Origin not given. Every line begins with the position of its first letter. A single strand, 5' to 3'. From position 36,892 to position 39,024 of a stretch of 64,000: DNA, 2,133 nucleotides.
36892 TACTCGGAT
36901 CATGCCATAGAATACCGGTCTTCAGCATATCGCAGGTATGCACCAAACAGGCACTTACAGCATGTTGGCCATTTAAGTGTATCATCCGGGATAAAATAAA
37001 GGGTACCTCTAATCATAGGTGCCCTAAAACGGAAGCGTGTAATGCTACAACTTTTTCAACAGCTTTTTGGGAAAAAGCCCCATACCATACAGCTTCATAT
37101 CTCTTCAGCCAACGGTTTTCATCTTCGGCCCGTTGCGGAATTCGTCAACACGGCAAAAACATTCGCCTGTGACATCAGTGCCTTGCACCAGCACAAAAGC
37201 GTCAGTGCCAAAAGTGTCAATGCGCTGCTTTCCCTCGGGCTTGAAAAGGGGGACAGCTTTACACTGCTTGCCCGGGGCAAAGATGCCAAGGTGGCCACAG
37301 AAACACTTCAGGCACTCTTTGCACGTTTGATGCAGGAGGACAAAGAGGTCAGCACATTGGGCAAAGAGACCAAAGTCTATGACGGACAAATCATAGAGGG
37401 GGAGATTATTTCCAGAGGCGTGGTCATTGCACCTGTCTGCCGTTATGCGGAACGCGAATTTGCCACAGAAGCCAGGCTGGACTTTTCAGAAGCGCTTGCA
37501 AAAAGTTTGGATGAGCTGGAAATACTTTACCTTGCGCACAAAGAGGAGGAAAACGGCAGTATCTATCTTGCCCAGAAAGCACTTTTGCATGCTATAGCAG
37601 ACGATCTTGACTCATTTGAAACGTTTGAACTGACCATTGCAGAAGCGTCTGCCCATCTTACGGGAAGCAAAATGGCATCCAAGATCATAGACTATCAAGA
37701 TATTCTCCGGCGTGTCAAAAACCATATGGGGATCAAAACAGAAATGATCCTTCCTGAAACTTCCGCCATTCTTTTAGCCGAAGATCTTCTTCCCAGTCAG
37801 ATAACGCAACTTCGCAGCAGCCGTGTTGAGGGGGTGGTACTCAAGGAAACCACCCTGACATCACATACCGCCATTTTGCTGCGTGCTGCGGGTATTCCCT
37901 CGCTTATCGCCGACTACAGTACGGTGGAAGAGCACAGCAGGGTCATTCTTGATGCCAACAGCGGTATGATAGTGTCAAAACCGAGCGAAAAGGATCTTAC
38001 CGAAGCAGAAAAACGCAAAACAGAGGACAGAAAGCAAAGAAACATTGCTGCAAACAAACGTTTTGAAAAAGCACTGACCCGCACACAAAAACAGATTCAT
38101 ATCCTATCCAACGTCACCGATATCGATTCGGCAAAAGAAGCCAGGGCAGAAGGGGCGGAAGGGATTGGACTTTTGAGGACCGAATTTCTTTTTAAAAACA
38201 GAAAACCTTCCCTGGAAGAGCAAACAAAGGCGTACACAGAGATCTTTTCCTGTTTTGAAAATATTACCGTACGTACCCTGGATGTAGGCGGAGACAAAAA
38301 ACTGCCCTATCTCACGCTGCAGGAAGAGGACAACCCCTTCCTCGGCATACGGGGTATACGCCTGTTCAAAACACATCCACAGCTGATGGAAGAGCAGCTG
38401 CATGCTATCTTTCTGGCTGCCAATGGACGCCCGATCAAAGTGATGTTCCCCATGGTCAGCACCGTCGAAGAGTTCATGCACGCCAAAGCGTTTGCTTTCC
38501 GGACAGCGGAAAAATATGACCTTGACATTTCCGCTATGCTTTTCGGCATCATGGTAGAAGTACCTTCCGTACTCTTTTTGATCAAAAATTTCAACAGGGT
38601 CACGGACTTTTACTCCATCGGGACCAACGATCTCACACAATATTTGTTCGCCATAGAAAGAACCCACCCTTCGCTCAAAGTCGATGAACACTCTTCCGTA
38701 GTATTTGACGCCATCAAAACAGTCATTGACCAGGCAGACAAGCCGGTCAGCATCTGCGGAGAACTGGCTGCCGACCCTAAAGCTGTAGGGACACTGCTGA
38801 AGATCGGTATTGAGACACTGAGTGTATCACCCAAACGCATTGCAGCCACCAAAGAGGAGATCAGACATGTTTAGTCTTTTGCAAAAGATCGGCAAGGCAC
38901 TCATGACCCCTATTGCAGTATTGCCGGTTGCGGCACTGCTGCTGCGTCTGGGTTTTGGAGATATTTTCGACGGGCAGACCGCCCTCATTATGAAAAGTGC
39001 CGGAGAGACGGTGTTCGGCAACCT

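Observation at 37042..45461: Apparently complete N-acetylglucosamine PTS in a Campylobacterota genome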

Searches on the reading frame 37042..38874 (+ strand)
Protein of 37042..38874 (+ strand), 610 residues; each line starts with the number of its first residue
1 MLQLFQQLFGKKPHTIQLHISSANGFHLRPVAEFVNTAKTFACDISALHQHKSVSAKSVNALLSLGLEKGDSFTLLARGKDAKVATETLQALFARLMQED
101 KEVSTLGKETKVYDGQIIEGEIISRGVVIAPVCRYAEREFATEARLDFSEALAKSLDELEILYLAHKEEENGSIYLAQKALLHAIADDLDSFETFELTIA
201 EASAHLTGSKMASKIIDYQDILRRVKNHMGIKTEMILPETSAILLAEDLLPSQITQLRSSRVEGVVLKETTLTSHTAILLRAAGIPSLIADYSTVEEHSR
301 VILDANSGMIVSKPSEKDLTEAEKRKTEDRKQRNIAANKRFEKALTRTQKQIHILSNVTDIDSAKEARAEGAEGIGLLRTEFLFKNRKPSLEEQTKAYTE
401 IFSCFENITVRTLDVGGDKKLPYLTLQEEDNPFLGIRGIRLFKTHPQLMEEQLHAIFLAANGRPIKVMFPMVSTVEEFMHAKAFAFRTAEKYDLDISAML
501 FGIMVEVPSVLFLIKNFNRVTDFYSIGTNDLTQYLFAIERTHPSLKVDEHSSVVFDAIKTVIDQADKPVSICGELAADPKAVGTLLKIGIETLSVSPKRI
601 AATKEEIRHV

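Call 3: search_protein_families(library=pfam, proteins=[window:37042-38874:+])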
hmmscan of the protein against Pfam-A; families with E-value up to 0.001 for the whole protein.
window:37042-38874:+ (610 aa): 3 families
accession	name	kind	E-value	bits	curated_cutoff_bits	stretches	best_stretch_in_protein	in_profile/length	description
PF02896.24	PEP-utilizers_C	-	1.4e-79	267.7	22.8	1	340-609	8-290/293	PEP-utilising enzyme, PEP-binding domain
PF00381.24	PTS-HPr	-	1.2e-19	70.5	23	1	17-94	4-80/81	PTS HPr component phosphorylation site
PF00391.29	PEP-utilizers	-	1.8e-11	43.9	23.1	1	241-308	4-72/72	PEP-utilising enzyme, mobile domain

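Call 4: search_protein_families(library=ncbifam, proteins=[window:37042-38874:+])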
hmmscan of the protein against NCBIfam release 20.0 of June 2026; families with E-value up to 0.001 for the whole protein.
window:37042-38874:+ (610 aa): 14 families
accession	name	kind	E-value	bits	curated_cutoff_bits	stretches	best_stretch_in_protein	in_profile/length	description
TIGR01417.1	PTS_I_fam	equivalog_domain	1.1e-92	311.4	341.7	1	202-609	113-538/565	phosphoenolpyruvate--protein phosphotransferase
NF008382.0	PRK11177.1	equivalog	1e-74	252.2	824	1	199-609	111-539/575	phosphoenolpyruvate-protein phosphotransferase PtsI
NF008283.0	PRK11061.1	equivalog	1.5e-73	248.3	583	1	204-610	284-706/748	phosphoenolpyruvate--protein phosphotransferase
NF005057.0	PRK06464.1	equivalog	1.1e-40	139.4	598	2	428-608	597-786/798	phosphoenolpyruvate synthase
TIGR01418.1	PEP_synth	equivalog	1.3e-34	119.6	739.75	2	427-608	590-780/784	pyruvate, water dikinase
NF008478.1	PRK11377.1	equivalog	1.5e-28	100.1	520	1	11-310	153-470/473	dihydroxyacetone kinase phosphoryl donor subunit DhaM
TIGR01828.1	pyru_phos_dikin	equivalog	2.2e-28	98.7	843.45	2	428-541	651-774/865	pyruvate, phosphate dikinase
NF008104.0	PRK10850.1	equivalog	2e-15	56.6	153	1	19-96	7-84/85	phosphocarrier protein Hpr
TIGR01003.1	PTS_HPr_family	subfamily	7.4e-15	54.7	47.9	1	17-93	5-81/82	HPr family phosphocarrier protein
NF041319.1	PTS-HPr_Halo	equivalog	7.8e-13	48.7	140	1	19-93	6-83/87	phosphocarrier protein HPr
NF010354.0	PRK13782.1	equivalog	1.7e-12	47.2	123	1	18-92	6-80/85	HPr family phosphocarrier protein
NF010352.0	PRK13780.1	equivalog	3.6e-12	46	110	1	17-91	5-79/88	phosphocarrier protein HPr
NF008319.0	PRK11109.1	equivalog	6.1e-09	35.6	302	1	15-91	287-366/376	fused PTS fructose transporter subunit IIA/HPr protein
NF010351.0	PRK13779.1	equivalog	1.5e-08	33.9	766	1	20-99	297-379/503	bifunctional PTS system fructose-specific transporter subunit IIA/HPr protein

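Call 18: search_solved_structures(query=window:37042-38874:+, show_alignments=2, max_evalue=1e-10)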
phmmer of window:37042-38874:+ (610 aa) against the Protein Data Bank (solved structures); distinct sequences matched with E-value up to 1e-10: 28.
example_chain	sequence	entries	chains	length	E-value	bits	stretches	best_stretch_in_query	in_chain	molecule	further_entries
2hro_A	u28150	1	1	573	3.8e-64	220.5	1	206-608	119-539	Phosphoenolpyruvate-protein phosphotransferase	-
2kx9_A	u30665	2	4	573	1.3e-59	205.5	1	158-609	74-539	Phosphoenolpyruvate-protein phosphotransferase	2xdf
2hwg_A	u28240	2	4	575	1.3e-59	205.5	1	158-609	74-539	Phosphoenolpyruvate-protein phosphotransferase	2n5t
2wqd_A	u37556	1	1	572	9.9e-59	202.6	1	208-607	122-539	PHOSPHOENOLPYRUVATE-PROTEIN PHOSPHOTRANSFERASE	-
2l5h_A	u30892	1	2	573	1.7e-58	201.9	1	158-609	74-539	Phosphoenolpyruvate-protein phosphotransferase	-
2xz7_A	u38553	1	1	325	5.2e-51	177.2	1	346-610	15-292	PHOSPHOENOLPYRUVATE-PROTEIN KINASE (PTS SYSTEM EI COMPONENT IN BACTERIA)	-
2bg5_A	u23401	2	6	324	5.2e-51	177.2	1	346-610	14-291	PHOSPHOENOLPYRUVATE-PROTEIN KINASE | PHOSPHOENOLPYRUVATE-PROTEIN KINASE (PTS SYSTEM EI COMPONENT IN BACTERIA)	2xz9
6vbj_A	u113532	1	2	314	9.5e-51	176.3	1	347-610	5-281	Phosphoenolpyruvate-protein phosphotransferase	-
6v9k_A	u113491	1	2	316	6.2e-47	163.7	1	344-609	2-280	Phosphoenolpyruvate-protein phosphotransferase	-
6vu0_A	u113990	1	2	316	1.8e-46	162.2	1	344-609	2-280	PEP-protein phosphotransferase system enzyme I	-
8a8e_A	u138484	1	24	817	1.1e-28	103.5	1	257-604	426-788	Phosphoenolpyruvate synthase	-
9dae_A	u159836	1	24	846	3.9e-18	68.7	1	427-606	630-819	Phosphoenolpyruvate synthase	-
1vbg_A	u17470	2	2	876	5.4e-18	68.2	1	426-601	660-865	pyruvate,orthophosphate dikinase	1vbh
5jvj_A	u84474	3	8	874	5.4e-17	64.9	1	427-600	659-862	Pyruvate, phosphate dikinase, chloroplastic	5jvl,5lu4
5jvn_A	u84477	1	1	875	4.6e-16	61.8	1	426-600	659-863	Pyruvate, phosphate dikinase, chloroplastic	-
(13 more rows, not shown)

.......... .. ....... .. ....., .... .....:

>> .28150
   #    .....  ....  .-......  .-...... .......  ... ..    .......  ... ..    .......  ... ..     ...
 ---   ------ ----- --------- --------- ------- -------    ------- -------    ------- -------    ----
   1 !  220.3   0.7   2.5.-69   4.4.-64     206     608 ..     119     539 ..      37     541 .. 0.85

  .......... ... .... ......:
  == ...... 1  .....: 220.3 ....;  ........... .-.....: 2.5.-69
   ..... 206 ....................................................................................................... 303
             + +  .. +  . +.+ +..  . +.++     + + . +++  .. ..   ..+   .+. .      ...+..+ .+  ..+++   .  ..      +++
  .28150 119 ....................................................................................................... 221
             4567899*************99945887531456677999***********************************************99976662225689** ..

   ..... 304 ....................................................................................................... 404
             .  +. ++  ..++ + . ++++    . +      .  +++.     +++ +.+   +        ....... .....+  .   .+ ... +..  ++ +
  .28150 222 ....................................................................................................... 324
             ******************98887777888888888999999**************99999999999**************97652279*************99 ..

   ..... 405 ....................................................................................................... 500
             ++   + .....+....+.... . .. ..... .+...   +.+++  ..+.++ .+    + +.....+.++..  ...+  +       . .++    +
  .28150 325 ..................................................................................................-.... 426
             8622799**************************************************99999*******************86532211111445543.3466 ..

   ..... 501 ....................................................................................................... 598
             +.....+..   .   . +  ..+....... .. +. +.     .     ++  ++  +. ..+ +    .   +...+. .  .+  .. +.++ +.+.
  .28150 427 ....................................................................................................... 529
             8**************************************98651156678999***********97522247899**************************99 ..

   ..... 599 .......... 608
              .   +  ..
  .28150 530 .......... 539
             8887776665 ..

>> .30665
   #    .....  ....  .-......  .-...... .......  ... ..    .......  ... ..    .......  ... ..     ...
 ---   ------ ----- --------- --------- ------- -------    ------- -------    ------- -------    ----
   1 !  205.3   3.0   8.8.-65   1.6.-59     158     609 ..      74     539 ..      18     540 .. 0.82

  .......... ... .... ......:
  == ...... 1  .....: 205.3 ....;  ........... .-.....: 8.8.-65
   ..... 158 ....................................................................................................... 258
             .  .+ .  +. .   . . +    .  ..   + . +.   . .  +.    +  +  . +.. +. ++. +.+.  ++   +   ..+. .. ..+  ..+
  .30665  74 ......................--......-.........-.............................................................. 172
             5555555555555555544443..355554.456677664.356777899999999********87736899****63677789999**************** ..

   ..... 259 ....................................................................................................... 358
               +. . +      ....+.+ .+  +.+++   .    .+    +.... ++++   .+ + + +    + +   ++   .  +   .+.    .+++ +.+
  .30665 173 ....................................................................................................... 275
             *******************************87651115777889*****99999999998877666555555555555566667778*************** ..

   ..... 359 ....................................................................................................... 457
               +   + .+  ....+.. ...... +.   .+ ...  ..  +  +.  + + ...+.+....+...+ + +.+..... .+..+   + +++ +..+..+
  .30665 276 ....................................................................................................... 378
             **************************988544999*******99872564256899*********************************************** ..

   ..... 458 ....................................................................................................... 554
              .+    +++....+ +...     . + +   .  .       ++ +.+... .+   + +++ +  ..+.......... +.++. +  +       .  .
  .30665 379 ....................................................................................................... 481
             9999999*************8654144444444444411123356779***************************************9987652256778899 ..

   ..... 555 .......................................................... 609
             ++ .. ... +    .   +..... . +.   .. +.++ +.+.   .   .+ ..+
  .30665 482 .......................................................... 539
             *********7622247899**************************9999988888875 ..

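Call 47: find_homologous_proteins(query=window:37042-38874:+, max_evalue=1e-20)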
Query window:37042-38874:+ (610 aa): 5739 proteins with E <= 1e-20 among 8000 candidates; the best 120 are listed.
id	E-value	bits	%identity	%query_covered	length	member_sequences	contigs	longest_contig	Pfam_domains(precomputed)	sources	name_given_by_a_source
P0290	0.0e+0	1300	99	100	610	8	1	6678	PF00381.25,PF00391.30,PF02896.25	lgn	-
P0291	2.0e-268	910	70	99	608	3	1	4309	PF00381.25,PF00391.30,PF02896.25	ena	-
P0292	3.2e-268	909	71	99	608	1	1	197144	PF00381.25,PF00391.30,PF02896.25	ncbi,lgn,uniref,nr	ncbi:HPr family phosphocarrier protein [Sulfurovum riftiae]|uniref:PTS fructose transporter subunit 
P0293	5.0e-265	898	68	100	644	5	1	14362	PF00381.25,PF00391.30,PF02896.25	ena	-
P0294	2.0e-264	896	70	99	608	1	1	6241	PF00381.25,PF00391.30,PF02896.25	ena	-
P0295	4.7e-264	895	69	99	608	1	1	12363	PF00381.25,PF00391.30,PF02896.25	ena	-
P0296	6.3e-264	895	69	99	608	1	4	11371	PF00381.25,PF00391.30,PF02896.25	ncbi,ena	-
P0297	1.8e-263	893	69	99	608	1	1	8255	PF00381.25,PF00391.30,PF02896.25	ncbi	-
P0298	2.6e-263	893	69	99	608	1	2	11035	PF00381.25,PF00391.30,PF02896.25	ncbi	-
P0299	3.0e-261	886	69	99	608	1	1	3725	PF00381.25,PF00391.30,PF02896.25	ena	-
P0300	5.6e-261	885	68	100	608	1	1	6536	PF00381.25,PF00391.30,PF02896.25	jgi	-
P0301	1.0e-260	884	69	100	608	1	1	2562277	PF00381.25,PF00391.30,PF02896.25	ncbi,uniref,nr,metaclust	ncbi:HPr family phosphocarrier protein [Sulfurovum sp. NBC37-1]|uniref:HPr family phosphocarrier pro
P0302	2.2e-260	883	68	100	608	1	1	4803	PF00381.25,PF00391.30,PF02896.25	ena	-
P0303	1.8e-258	877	67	100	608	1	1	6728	PF00381.25,PF00391.30,PF02896.25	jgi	-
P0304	1.4e-256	871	67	100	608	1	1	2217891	PF00381.25,PF00391.30,PF02896.25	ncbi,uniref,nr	ncbi:PTS fructose transporter subunit IIBC [Sulfurovum lithotrophicum]|uniref:PTS fructose transport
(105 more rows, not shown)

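Call 57: predict_structure(alignment_id=A1)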
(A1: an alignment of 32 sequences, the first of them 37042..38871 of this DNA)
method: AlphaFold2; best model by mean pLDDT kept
length: 610 residues; sequences in the alignment: 32
mean_pLDDT: 83.9   pTM: 0.54
mean pLDDT of the five models: 83.9, 82.6, 80.2, 78.8, 75.1
residues with pLDDT >= 90: 228; 70-90: 301; 50-70: 64; < 50: 17
segments of 3 or more residues with pLDDT < 50: 1-10, 538-541
pLDDT, mean of each block of 10 residues (from residue 1): 43 85 78 86 90 86 82 92 91 83 65 91 92 89 83 88 69 77 79 86 64 73 88 86 92 82 90 77 86 92 95 94 87 63 72 90 87 92 88 97 94 78 72 64 92 98 94 92 98 96 85 92 90 63 61 89 93 87 89 86 79
secondary structure, 60 per line:
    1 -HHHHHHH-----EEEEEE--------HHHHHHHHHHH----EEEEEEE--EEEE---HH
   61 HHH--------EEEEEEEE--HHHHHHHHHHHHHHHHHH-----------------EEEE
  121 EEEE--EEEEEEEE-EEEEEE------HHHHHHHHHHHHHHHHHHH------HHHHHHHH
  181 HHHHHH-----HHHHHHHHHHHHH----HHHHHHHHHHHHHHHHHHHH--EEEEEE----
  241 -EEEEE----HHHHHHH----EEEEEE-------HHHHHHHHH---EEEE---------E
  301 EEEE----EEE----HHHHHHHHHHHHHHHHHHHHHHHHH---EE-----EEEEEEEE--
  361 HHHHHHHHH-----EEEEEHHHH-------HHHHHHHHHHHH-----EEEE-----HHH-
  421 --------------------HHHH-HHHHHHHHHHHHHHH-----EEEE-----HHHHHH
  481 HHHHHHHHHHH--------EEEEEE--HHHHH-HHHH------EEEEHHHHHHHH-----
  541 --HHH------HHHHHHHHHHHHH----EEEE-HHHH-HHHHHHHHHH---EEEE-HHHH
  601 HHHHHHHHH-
elements in order: H2-8 E14-19 H28-38 E43-49 E52-55 H59-63 E72-79 H82-99 E117-124 E127-134 E136-141 H148-166 H173-186 H192-204 H209-228 E231-236 E242-246 H251-257 E262-267 H275-283 E287-290 E300-304 E309-311 H316-340 E351-358 H361-369 E375-379 H380-383 H391-402 E408-411 H441-444 H446-460 E466-469 H475-491 E500-505 H508-512 H514-517 E524-527 H528-535 H552-564 E569-572 H574-577 H579-588 E592-595 H597-609

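Call 60: fold_search(model_id=the predicted structure, library=pdb)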
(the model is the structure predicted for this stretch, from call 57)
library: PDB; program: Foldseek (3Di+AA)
matches with E <= 10: 1343; with E <= 0.001: 567
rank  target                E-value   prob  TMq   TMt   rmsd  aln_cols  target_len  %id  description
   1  9a4v_A                7.8e-37  1.00  0.44  0.46  13.1       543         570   30  Integrative model of PT1-ODO2 by crosslinking MS and deep learning (released 2024-09-18)
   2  2wqd                  5.3e-36  1.00  0.51  0.54   9.0       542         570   28  Crystal structure of enzyme I of the phosphoenolpyruvate:sugar phosphotransferase system in the dephosphorylated state (released 2009-10-13)
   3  2hwg_A                2.9e-34  1.00  0.42  0.45  13.7       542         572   28  Structure of phosphorylated Enzyme I of the phosphoenolpyruvate:sugar phosphotransferase system (released 2006-11-14)
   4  2l5h_MODEL_1_A        8.6e-34  1.00  0.55  0.58   7.8       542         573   28  Solution Structure of the H189Q mutant of the Enzyme I dimer Using Residual Dipolar Couplings and Small Angle  (released 2011-01-12)
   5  2kx9_MODEL_1_A        9.5e-34  1.00  0.60  0.63   7.0       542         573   28  Solution Structure of the Enzyme I dimer Using Residual Dipolar Couplings and Small Angle X-Ray Scattering (released 2010-09-15)
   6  2hro                  1.9e-32  1.00  0.55  0.60  13.1       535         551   29  Structure of the full-lenght Enzyme I of the PTS system from Staphylococcus carnosus (released 2006-09-19)
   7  5jvl_A                1.4e-24  1.00  0.39  0.28  18.2       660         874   17  C4-type pyruvate phospate dikinase: nucleotide binding domain with bound ATP analogue (released 2017-04-05)
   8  2xz9_A                2.6e-24  1.00  0.43  0.80   2.2       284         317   38  CRYSTAL STRUCTURE FROM THE PHOSPHOENOLPYRUVATE-BINDING DOMAIN OF ENZYME I IN COMPLEX WITH PYRUVATE FROM THE THERMOANAE (released 2011-06-15)
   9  6vbj_A                4.4e-24  1.00  0.42  0.79   2.2       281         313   38  CRYSTAL STRUCTURE OF THE HYBRID C-TERMINAL DOMAIN OF ENZYME I OF THE BACTERIAL PHOSPHOTRANSFERASE SYSTEM FORMED BY HYB (released 2020-06-17)
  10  5jvj_A                4.4e-24  1.00  0.39  0.28  17.9       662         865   18  C4-type pyruvate phosphate dikinase: different conformational states of the nucleotide binding domain in the dimer (released 2017-04-05)
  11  5lu4_A                5.8e-24  1.00  0.40  0.30  18.3       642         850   19  C4-type pyruvate phosphate dikinase: conformational intermediate of central domain in the swiveling mechanism (released 2017-05-24)
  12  2xz7                  7.2e-24  1.00  0.43  0.78   2.3       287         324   37  CRYSTAL STRUCTURE OF THE PHOSPHOENOLPYRUVATE-BINDING DOMAIN OF ENZYME I IN COMPLEX WITH PHOSPHOENOLPYRUVATE FROM THE THE (released 2011-06-15)
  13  5jvj_B                8.5e-24  1.00  0.39  0.31  18.4       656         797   18  C4-type pyruvate phosphate dikinase: different conformational states of the nucleotide binding domain in the dimer (released 2017-04-05)
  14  2xz9_B                1.0e-23  1.00  0.42  0.80   2.1       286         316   38  CRYSTAL STRUCTURE FROM THE PHOSPHOENOLPYRUVATE-BINDING DOMAIN OF ENZYME I IN COMPLEX WITH PYRUVATE FROM THE THERMOANAE (released 2011-06-15)
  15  2bg5_B                1.5e-23  1.00  0.43  0.79   2.3       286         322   37  Crystal Structure of the Phosphoenolpyruvate-binding Enzyme I-Domain from the Thermoanaerobacter tengcongensis PEP: Su (released 2005-02-02)
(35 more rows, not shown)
